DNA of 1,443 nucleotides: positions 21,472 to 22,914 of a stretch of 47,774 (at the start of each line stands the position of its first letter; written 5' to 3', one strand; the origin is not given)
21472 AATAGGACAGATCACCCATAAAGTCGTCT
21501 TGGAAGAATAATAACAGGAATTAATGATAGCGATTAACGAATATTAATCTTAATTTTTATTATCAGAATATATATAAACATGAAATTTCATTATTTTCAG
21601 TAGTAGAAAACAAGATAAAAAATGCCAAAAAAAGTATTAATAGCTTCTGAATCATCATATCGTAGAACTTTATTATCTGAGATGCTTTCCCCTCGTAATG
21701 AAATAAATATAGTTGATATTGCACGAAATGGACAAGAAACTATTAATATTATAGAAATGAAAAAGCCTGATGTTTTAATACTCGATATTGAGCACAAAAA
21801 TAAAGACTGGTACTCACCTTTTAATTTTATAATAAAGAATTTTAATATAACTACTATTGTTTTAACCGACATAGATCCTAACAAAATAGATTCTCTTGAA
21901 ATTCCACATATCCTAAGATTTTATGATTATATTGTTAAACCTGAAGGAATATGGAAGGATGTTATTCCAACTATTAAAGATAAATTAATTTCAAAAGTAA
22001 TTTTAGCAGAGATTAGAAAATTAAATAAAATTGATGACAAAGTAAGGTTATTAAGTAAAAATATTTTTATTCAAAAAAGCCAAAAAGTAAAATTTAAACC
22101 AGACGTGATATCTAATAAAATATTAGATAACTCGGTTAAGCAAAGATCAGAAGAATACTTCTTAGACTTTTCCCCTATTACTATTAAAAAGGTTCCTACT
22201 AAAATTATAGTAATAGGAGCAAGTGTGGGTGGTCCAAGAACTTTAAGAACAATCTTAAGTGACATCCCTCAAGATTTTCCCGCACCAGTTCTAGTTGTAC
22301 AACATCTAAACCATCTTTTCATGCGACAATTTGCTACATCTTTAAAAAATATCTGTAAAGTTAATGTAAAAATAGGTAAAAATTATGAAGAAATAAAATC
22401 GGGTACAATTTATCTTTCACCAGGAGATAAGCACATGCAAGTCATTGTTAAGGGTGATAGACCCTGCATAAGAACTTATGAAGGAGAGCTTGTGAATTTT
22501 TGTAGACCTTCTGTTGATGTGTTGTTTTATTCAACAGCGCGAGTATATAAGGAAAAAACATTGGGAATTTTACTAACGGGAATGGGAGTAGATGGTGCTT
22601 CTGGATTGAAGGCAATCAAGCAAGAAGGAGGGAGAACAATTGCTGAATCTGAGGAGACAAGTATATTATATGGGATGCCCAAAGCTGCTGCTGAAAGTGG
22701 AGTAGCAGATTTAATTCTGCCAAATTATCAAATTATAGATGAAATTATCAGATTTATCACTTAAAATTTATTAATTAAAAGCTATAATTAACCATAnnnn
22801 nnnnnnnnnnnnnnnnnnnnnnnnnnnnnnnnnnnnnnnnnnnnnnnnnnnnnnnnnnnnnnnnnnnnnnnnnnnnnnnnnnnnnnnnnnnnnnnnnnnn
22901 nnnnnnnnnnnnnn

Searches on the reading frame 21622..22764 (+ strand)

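Call 53: search_protein_families(library=pfam, proteins=[window:21622-22764:+], max_evalue=0.0001)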
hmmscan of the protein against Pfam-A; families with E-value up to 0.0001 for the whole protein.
window:21622-22764:+ (380 aa): 2 families
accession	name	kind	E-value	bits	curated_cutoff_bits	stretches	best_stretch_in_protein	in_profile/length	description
PF01339.22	CheB_methylest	-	1.5e-58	197.8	24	1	196-375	1-174/174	CheB methylesterase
PF00072.30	Response_reg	-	2.2e-05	25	30.2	0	5-82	1-77/111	Response regulator receiver domain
